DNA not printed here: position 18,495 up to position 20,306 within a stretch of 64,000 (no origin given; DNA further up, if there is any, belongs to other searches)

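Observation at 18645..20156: LicC-type cytidylyltransferase fused to a HAD-IIA phosphatase-like domain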

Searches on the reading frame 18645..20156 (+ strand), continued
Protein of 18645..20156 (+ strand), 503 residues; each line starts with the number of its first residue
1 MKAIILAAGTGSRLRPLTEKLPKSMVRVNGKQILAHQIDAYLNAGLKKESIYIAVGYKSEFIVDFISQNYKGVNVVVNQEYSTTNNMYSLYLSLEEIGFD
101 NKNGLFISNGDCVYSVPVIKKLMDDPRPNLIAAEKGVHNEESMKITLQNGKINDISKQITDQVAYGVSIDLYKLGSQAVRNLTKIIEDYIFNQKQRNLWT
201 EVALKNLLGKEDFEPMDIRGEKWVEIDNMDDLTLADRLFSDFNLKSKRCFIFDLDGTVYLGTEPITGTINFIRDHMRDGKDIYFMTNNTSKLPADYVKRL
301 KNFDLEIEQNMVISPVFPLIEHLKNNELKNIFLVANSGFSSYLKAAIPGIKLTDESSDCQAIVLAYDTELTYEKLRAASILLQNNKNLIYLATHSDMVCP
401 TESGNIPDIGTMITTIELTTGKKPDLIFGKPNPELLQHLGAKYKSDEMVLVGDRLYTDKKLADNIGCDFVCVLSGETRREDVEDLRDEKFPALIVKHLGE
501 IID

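Call 31: search_dna_similar(query=window:18645-20156:+, collection=plasmids, mode=protein, max_evalue=1e-8, max_rows=40)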
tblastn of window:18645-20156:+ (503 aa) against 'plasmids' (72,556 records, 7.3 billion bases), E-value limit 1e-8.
Records with a match: 233; places in all: 257; records where one place covers at least 80% of the query: 0.
Best place of each record, by identity: <60% 233.
By first word of the organism name: Bradyrhizobium 17; Sinorhizobium 16; Rhizobium 15; Agrobacterium 12; Roseomonas 11; Haladaptatus 10; Mesorhizobium 9; Haloferax 9; Haloarcula 8; Bacillus 7; and 67 more.
By predicted mobility (MOB-suite, as given by PLSDB): non-mobilizable 169; conjugative 49; mobilizable 15.
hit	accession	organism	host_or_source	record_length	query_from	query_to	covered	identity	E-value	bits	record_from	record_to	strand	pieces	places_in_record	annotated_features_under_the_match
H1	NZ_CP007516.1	Rubrobacter radiotolerans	-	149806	117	502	77%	23.3%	2e-17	93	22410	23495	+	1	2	HAD-IIA family hydrolase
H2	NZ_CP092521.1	Cetobacterium somerae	Danio rerio,tissue sample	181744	244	480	47%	36.6%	1e-29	131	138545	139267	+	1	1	HAD-IIA family hydrolase | MgtC/SapB family protein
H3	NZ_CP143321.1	Cetobacterium somerae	intestine of Yellow Catfish,pure culture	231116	244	480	47%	36.6%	1e-29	130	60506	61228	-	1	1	HAD-IIA family hydrolase | MgtC/SapB family protein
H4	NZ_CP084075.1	Fusobacterium vincentii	-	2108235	244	484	48%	35.4%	1e-30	134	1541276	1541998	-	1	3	none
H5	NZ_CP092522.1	Cetobacterium somerae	Danio rerio,tissue sample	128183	244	482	48%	35.5%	1e-31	137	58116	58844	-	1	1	HAD-IIA family hydrolase | TIM barrel protein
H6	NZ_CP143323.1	Cetobacterium somerae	intestine of Yellow Catfish,pure culture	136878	244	482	48%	34.7%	6e-30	132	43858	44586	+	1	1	HAD-IIA family hydrolase | TIM barrel protein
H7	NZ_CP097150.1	Deinococcus sp. QL22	-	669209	250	484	47%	35.0%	3e-27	123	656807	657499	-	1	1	HAD-IIA family hydrolase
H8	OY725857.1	Subdoligranulum variabile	-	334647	242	480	48%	34.4%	1e-31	136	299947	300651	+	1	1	none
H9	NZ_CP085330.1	Haladaptatus salinisoli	cell culture,saline soil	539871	248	501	50%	29.7%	3e-22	108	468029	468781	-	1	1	HAD-IIA family hydrolase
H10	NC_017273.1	Thermus thermophilus SG0.5JP17-16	-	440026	251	481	46%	32.5%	1e-30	134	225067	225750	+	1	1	HAD-IIA family hydrolase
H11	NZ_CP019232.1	Bacillus thuringiensis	-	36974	1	254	50%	29.4%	3e-15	86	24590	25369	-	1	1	phosphocholine cytidylyltransferase family protein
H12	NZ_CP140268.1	Priestia megaterium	Single cell,ginseng rhizosphere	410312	243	503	52%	28.6%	2e-19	100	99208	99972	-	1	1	TIGR01457 family HAD-type hydrolase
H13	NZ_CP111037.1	Haladaptatus caseinilyticus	cell culture,sediment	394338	248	501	50%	29.3%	3e-21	105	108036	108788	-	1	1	HAD-IIA family hydrolase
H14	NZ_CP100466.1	Halomicrococcus gelatinilyticus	cell culture,sediment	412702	243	503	52%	28.3%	1e-20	103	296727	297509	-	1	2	HAD-IIA family hydrolase | cryptochrome/photolyase family protein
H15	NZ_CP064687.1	Bradyrhizobium sp. 4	Acmispon strigosus,cell culture,root ...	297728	250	501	50%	28.9%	8e-18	95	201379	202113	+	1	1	HAD-IIA family hydrolase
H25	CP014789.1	Limosilactobacillus oris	human oral,whole organism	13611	248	498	50%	28.4%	7e-22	107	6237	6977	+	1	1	HAD family hydrolase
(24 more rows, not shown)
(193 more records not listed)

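Call 32: find_related_loci(query=A1, collection=genome_contigs, flank=6000)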
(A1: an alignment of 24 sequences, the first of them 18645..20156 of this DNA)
Query A1 (503 aa) in genome_contigs; peptide patterns used: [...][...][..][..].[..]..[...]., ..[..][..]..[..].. (x = any residue, [..] = any of these).
316 stretches matched a pattern; 287 encode a relative of the query (tblastn E <= 1e-3); the best 80 are kept; 80 distinct loci.
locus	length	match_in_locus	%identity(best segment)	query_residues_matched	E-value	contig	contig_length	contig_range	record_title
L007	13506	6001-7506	89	1-502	0e+0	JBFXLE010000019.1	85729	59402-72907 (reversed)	MAG: Calditrichaceae bacterium isolate CA_2019_TPIn_91 NODE_959_length_85729_cov_19.505047_TPIn, whole genome shotgun se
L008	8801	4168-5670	56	1-502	0e+0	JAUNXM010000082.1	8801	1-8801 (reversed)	MAG: Methanobacterium sp. isolate S1R_St_49 NODE_3069_length_8801_cov_4.500800, whole genome shotgun sequence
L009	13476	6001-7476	53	1-501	3e-167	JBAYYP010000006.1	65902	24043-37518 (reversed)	MAG: Arcobacteraceae bacterium isolate SO_2017_CLC_31 scaffold_148_c2_PH3_2017, whole genome shotgun sequence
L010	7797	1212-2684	50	1-499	3e-160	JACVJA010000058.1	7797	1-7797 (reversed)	MAG: Candidatus Calidifonticultor daggyaiensis isolate DG02_2.bin.19 contig058, whole genome shotgun sequence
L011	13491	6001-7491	50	1-501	3e-159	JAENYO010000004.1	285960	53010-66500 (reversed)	MAG: Acetomicrobium hydrogeniformans isolate B5_bin.13 B5_bin13_NODE_15_length_285960_cov_27.051912, whole genome shotgu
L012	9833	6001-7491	50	1-502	1e-158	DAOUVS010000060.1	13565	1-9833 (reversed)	MAG TPA_asm: Candidatus Zixiibacteriota bacterium isolate CSMAG_855 CSMAG_855_k127_3095928_length_13565_cov_7.0000, whol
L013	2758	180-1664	48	1-500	2e-167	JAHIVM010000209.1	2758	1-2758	MAG: Candidatus Zixiibacteriota bacterium isolate MM_PC_MetaG.mb.8 MM_PC_MetaG.mb.8_k141_757999, whole genome shotgun se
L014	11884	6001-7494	48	3-501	2e-154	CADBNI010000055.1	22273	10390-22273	uncultured bacterium isolate RUG14125 genome assembly, contig: RUG14125_asm_55, whole genome shotgun sequence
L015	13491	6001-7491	47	3-501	1e-152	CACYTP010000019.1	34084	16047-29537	uncultured bacterium isolate RUG12268 genome assembly, contig: RUG12268_asm_19, whole genome shotgun sequence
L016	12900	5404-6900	47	3-501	3e-152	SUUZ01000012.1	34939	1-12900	MAG: Alphaproteobacteria bacterium isolate SIG59 NODE_26121_length_34939_cov_17.611829, whole genome shotgun sequence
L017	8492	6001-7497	47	3-501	6e-152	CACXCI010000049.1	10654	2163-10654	uncultured bacterium isolate RUG11132 genome assembly, contig: RUG11132_asm_49, whole genome shotgun sequence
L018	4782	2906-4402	46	2-501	9e-155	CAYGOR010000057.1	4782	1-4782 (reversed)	MAG TPA_asm: uncultured Candidatus Saccharibacteria bacterium isolate ERP116193_co1_190 genome assembly, contig: NODE_40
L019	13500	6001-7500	47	3-500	3e-151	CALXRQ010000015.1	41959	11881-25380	MAG: uncultured Alphaproteobacteria bacterium isolate BRZ_KF__bin25 genome assembly, contig: BRZ_KF__NODE_1321_length_41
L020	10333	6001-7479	49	1-502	6e-150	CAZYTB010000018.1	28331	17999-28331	MAG TPA_asm: uncultured Campylobacterales bacterium isolate SRP128015_co3_377 genome assembly, contig: NODE_1451_length_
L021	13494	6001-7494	46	3-501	9e-149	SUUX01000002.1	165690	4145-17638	MAG: Alphaproteobacteria bacterium isolate SIG57 NODE_1707_length_165690_cov_7.769840, whole genome shotgun sequence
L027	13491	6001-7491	44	3-501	9e-143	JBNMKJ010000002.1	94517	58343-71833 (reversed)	MAG: Helicobacteraceae bacterium isolate CM_BacNHY1571.46 k141_268931_length_94517_cov_46.6722, whole genome shotgun seq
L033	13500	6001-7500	44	3-499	1e-129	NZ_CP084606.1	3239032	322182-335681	Brucepastera parasyntrophica strain RmG11 chromosome, complete genome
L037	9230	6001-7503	44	1-502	8e-125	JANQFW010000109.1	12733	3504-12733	MAG: Candidatus Gastranaerophilales bacterium isolate PL23b_bin.2 k99_2422217, whole genome shotgun sequence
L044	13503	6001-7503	43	1-502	2e-123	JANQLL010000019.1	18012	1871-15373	MAG: Candidatus Gastranaerophilales bacterium isolate PL25a_bin.58 k99_3945713, whole genome shotgun sequence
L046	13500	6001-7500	37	1-502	2e-94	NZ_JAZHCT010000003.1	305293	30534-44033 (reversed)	Paenibacillus sp. IITD108 MBFLFMIA_3, whole genome shotgun sequence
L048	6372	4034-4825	50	234-499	1e-82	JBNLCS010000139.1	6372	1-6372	MAG: Bacteroidales bacterium isolate C1C2.bin.7.orig k141_2019885, whole genome shotgun sequence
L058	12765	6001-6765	49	242-501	2e-76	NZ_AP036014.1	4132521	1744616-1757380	Nitratidesulfovibrio sp. HK-II chromosome, complete genome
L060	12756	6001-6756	48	243-499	2e-76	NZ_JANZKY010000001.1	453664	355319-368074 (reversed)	Propionivibrio soli strain SG131 Scaffold1, whole genome shotgun sequence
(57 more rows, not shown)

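Call 36: search_protein_families(library=pfam, proteins=[L060:1224-2894:+, L060:2878-3981:+, L060:4194-4715:+, L060:4717-5994:+, L060:5998-6765:+, L060:6784-8469:+, L060:8566-10779:+, L058:3578-5659:+, L058:6911-8071:+, L058:8251-10044:+], max_evalue=0.0001)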
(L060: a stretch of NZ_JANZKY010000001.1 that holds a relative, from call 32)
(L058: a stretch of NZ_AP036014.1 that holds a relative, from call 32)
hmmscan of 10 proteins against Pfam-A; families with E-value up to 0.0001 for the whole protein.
L060:1224-2894:+ (556 aa): 5 families
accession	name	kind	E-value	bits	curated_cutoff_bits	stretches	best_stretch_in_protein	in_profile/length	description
PF01266.30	DAO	-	2.1e-56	192.4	27.9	1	36-397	1-352/353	FAD dependent oxidoreductase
PF16901.10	DAO_C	-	2.2e-37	128.2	31.4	1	420-540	1-125/126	C-terminal domain of alpha-glycerophosphate oxidase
PF00890.30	FAD_binding_2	-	4.5e-09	36.4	20.4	1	36-258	1-211/414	FAD binding domain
PF13450.12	NAD_binding_8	-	4e-05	24.2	21.9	0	39-79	1-40/68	NAD(P)-binding Rossmann-like domain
PF12831.13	FAD_oxidored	-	7.6e-05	22.6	27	0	36-72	1-37/416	FAD dependent oxidoreductase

L060:2878-3981:+ (367 aa): 1 family
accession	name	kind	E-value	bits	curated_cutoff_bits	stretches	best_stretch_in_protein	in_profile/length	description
PF03480.18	DctP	-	8.1e-68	229.2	23.4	1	73-350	5-283/286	Bacterial extracellular solute-binding protein, family 7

L060:4194-4715:+ (173 aa): 1 family
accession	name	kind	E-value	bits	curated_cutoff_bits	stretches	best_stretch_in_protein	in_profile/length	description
PF04290.18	DctQ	-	5.6e-23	81.7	28.3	1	31-152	1-123/132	Tripartite ATP-independent periplasmic transporters, DctQ component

L060:4717-5994:+ (425 aa): 1 family
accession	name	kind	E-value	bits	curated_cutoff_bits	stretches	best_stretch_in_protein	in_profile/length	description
PF06808.19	DctM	-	2.1e-106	356.7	23.8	1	7-415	1-412/413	Tripartite ATP-independent periplasmic transporter, DctM component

L060:5998-6765:+ (255 aa): 3 families
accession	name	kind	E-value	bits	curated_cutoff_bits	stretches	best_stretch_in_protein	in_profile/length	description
PF13242.12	Hydrolase_like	-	2.2e-19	69.6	22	1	183-253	1-73/75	HAD-hyrolase-like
PF13344.12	Hydrolase_6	-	1.5e-17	63.9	27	1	9-103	1-97/101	Haloacid dehalogenase-like hydrolase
PF00702.32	Hydrolase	-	7.5e-10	40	26.4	1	8-222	3-191/191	haloacid dehalogenase-like hydrolase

L060:6784-8469:+ (561 aa): 2 families
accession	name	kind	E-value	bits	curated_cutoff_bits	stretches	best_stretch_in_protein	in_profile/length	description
PF02690.20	Na_Pi_cotrans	-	3.2e-30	105.4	29.1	1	18-155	1-136/137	Na+/Pi-cotransporter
PF01895.24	PhoU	-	1.4e-11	45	23.5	1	350-430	2-83/89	PhoU domain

L060:8566-10779:+ (737 aa): 3 families
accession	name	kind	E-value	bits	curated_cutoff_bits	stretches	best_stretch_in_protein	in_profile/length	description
PF00916.26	Sulfate_transp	-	4.2e-48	164.5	23.2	1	13-400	3-379/380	Sulfate permease family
PF00027.35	cNMP_binding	-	3.1e-17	62.8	27.5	1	617-704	2-88/89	Cyclic nucleotide-binding domain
PF01740.26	STAS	-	4.2e-12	46.2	22.6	1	463-537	8-84/106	STAS domain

L058:3578-5659:+ (693 aa): 0 families

L058:6911-8071:+ (386 aa): 2 families
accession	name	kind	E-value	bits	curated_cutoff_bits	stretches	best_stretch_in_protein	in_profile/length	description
PF12974.12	Phosphonate-bd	-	2.6e-60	204.2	27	1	104-330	1-227/242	ABC transporter, phosphonate, periplasmic substrate-binding protein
PF09084.16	NMT1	-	2.6e-05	24.7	20.5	1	185-316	70-202/216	NMT1/THI5 like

L058:8251-10044:+ (597 aa): 1 family
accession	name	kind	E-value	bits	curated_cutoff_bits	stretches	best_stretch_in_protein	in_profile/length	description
PF00528.27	BPD_transp_1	-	4.7e-16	59.5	26.4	1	426-585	2-167/184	Binding-protein-dependent transport system inner membrane component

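Call 43: search_protein_families(library=pfam, proteins=[L037:7521-8549:+, L008:5730-6659:+, L037:4739-6004:+, L004:9512-10795:+, L046:4558-5964:+, L046:7544-8983:+, L033:4729-5880:+, L011:4488-5945:+, L004:6947-8008:+, L027:4700-5900:+], max_evalue=0.001)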
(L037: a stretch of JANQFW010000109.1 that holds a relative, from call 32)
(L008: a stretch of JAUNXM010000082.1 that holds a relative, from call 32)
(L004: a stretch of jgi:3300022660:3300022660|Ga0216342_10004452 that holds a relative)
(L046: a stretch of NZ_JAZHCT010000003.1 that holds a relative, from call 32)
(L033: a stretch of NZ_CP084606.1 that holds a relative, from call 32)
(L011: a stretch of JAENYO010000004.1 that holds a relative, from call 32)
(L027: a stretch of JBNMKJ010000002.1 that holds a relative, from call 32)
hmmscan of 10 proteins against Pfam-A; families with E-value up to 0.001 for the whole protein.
L037:7521-8549:+ (342 aa): 7 families
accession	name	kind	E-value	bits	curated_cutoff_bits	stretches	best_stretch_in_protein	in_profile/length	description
PF01210.29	NAD_Gly3P_dh_N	-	5e-38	131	23.1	1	2-157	1-157/158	NAD-dependent glycerol-3-phosphate dehydrogenase N-terminus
PF07479.19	NAD_Gly3P_dh_C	-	2.9e-29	102.5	25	1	176-311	1-137/142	NAD-dependent glycerol-3-phosphate dehydrogenase C-terminus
PF20618.3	GPD_NAD_C_bact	-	1.2e-14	55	27.6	1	236-301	1-66/66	Bacterial GPD, NAD-dependent C-terminal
PF03807.23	F420_oxidored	-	2.1e-09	38.3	21.6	1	2-105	1-93/94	NADP oxidoreductase coenzyme F420-dependent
PF02558.23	ApbA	-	2.8e-08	34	22.2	1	3-108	1-104/150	Ketopantoate reductase PanE/ApbA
PF01118.30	Semialdhyde_dh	-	1.5e-06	29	26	1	2-105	1-98/121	Semialdehyde dehydrogenase, NAD binding domain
PF02153.23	PDH_N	-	0.00058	19.8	26.5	0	64-119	38-93/154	Prephenate dehydrogenase, nucleotide-binding domain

L008:5730-6659:+ (309 aa): 4 families
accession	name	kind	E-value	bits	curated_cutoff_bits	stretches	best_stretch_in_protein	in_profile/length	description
PF07479.19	NAD_Gly3P_dh_C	-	4.9e-31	108.3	25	1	161-292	1-134/142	NAD-dependent glycerol-3-phosphate dehydrogenase C-terminus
PF01210.29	NAD_Gly3P_dh_N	-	9.8e-25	87.8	23.1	1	2-140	18-156/158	NAD-dependent glycerol-3-phosphate dehydrogenase N-terminus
PF20618.3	GPD_NAD_C_bact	-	2.1e-15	57.4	27.6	1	221-285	1-66/66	Bacterial GPD, NAD-dependent C-terminal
PF02153.23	PDH_N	-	0.00013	21.9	26.5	1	44-91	34-81/154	Prephenate dehydrogenase, nucleotide-binding domain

L037:4739-6004:+ (421 aa): 2 families
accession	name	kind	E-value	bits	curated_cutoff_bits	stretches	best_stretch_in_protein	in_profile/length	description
PF01943.22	Polysacc_synt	-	6.2e-62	210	28.2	1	17-286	1-272/274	Polysaccharide biosynthesis protein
PF13440.11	Polysacc_synt_3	-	9.6e-10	38.6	23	1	42-331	2-292/293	Polysaccharide biosynthesis protein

L004:9512-10795:+ (427 aa): 0 families

L046:4558-5964:+ (468 aa): 2 families
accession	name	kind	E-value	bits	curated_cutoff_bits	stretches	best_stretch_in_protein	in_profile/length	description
PF00535.33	Glycos_transf_2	-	1.2e-24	87.6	23.3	1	6-140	2-132/168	Glycosyl transferase family 2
PF13641.12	Glyco_tranf_2_3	-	4.5e-20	73.1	27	1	4-219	3-212/230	Glycosyltransferase like family 2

L046:7544-8983:+ (479 aa): 1 family
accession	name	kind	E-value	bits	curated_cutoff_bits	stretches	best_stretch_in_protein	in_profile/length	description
PF04464.20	Glyphos_transf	-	5.1e-56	190.7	22.1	1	169-471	77-365/367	CDP-Glycerol:Poly(glycerophosphate) glycerophosphotransferase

L033:4729-5880:+ (383 aa): 2 families
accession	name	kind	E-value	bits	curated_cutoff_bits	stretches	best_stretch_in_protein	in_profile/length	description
PF00005.33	ABC_tran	-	8.4e-21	75.4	25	1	32-163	1-135/137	ABC transporter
PF13304.12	AAA_21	-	0.00022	21.8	27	1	46-73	3-26/304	AAA domain, putative AbiEii toxin, Type IV TA system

L011:4488-5945:+ (485 aa): 1 family
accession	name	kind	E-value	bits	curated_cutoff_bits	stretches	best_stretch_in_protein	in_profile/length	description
PF01943.22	Polysacc_synt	-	2.5e-09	37.4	28.2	1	12-274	12-272/274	Polysaccharide biosynthesis protein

L004:6947-8008:+ (353 aa): 2 families
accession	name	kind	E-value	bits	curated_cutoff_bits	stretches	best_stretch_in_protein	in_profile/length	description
PF18143.6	HAD_SAK_2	-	6.2e-05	23.8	27.5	1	241-309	3-71/139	HAD domain in Swiss Army Knife RNA repair proteins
PF08282.18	Hydrolase_3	-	0.00031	21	20.9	1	241-311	2-58/255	haloacid dehalogenase-like hydrolase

L027:4700-5900:+ (400 aa): 0 families

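Call 46: find_homologous_proteins(query=L037:7521-8549:+)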
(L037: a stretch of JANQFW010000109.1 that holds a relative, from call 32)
Query L037:7521-8549:+ (342 aa): 1407 proteins with E <= 0.001 among 6047 candidates; the best 120 are listed.
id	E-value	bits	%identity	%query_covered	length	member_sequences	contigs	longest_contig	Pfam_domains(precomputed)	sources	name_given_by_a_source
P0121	7.0e-215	730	100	100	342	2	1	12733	PF20618.4,PF07479.20,PF02558.23,PF01118.31,PF01210.30,PF03807.24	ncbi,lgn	-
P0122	8.8e-102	359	55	94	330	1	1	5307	PF20618.4,PF07479.20,PF02558.23,PF01210.30,PF03807.24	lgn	-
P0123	7.1e-99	349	52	95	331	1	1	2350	PF20618.4,PF07479.20,PF02558.23,PF01210.30,PF03807.24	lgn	-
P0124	3.3e-98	347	50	94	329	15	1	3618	PF20618.4,PF07479.20,PF02558.23,PF01118.31,PF01210.30,PF03807.24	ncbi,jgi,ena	-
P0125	1.1e-97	345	50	95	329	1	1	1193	PF20618.4,PF07479.20,PF01118.31,PF01210.30,PF03807.24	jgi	-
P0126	1.4e-97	345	50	94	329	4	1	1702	PF20618.4,PF07479.20,PF02558.23,PF01118.31,PF01210.30,PF03807.24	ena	-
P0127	2.7e-96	341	53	94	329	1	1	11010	PF20618.4,PF07479.20,PF02558.23,PF01210.30,PF03807.24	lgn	-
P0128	3.1e-96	340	50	94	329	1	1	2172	PF20618.4,PF07479.20,PF01118.31,PF01210.30,PF03807.24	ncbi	-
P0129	3.6e-96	340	50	94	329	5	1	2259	PF20618.4,PF07479.20,PF01118.31,PF01210.30,PF03807.24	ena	-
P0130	5.5e-96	339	51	89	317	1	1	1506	PF20618.4,PF07479.20,PF02558.23,PF03446.22,PF01210.30,PF03807.24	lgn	-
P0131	9.9e-96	339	51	90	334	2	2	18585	PF20618.4,PF07479.20,PF02558.23,PF01210.30,PF03807.24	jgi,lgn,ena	-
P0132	1.4e-95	338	50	91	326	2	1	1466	PF20618.4,PF07479.20,PF02558.23,PF01210.30,PF03807.24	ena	-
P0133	4.9e-95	336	47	94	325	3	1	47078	PF20618.4,PF07479.20,PF02558.23,PF01210.30,PF03807.24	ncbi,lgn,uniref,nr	ncbi:NAD(P)H-dependent glycerol-3-phosphate dehydrogenase [Methanoculleus sp.]|uniref:NAD(P)H-depend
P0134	1.3e-94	335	49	91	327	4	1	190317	PF20618.4,PF07479.20,PF02558.23,PF01210.30,PF03807.24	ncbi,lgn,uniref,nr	ncbi:NAD(P)-binding domain-containing protein [Methanoculleus sp. YWC-01]|uniref:NAD(P)-binding doma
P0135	1.5e-94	335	48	93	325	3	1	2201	PF20618.4,PF07479.20,PF02558.23,PF01210.30,PF03807.24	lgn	-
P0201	8.7e-88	313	50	94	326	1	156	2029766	PF20618.4,PF07479.20,PF02558.23,PF01210.30,PF03807.24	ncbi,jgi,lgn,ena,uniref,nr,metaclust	ncbi:Glycerol-3-phosphate dehydrogenase [NAD(P)+] [Methanobacterium sp. MB1]|jgi:glycerol-3-phosphat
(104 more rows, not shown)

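Call 48: find_encoding_contigs(protein=P0201, flank=8000, max_places=1)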
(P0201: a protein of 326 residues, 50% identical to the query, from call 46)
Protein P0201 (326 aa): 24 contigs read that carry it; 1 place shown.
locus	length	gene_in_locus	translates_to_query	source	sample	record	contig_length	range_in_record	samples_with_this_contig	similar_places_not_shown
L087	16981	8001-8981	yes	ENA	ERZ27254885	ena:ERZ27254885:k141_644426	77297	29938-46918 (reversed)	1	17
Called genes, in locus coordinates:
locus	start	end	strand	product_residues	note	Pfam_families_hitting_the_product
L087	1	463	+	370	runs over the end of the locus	PF13439:Glyco_transf_4, PF13477:Glyco_trans_4_2, PF13579:Glyco_trans_4_4, PF20706:GT4-conflict, PF00534:Glycos_transf_1, PF13692:Glyco_trans_1_4, PF13524:Glyco_trans_1_2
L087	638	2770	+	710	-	PF07760:DUF1616, PF09971:DUF2206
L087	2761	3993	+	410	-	PF00534:Glycos_transf_1, PF13692:Glyco_trans_1_4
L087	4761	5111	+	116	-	PF01943:Polysacc_synt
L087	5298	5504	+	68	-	-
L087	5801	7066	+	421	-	PF01943:Polysacc_synt, PF13440:Polysacc_synt_3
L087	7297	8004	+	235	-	PF00483:NTP_transferase (weak), PF01128:IspD (weak), PF12804:NTP_transf_3, PF20202:DUF6564 (weak)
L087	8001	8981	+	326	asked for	PF01210:NAD_Gly3P_dh_N, PF02558:ApbA (weak), PF03807:F420_oxidored, PF07479:NAD_Gly3P_dh_C, PF20618:GPD_NAD_C_bact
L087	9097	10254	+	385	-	PF04464:Glyphos_transf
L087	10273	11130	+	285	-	PF00535:Glycos_transf_2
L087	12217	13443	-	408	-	PF13439:Glyco_transf_4, PF13579:Glyco_trans_4_4 (weak), PF20706:GT4-conflict, PF00534:Glycos_transf_1, PF13692:Glyco_trans_1_4, PF02350:Epimerase_2 (weak)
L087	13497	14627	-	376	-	PF13439:Glyco_transf_4, PF00534:Glycos_transf_1, PF13692:Glyco_trans_1_4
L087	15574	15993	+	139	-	PF07760:DUF1616, PF11614:FixG_C (faint)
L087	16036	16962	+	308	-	PF01073:3Beta_HSD, PF01370:Epimerase, PF02719:Polysacc_synt_2, PF04321:RmlD_sub_bind, PF13460:NAD_binding_10 (weak), PF16363:GDP_Man_Dehyd, PF07993:NAD_binding_4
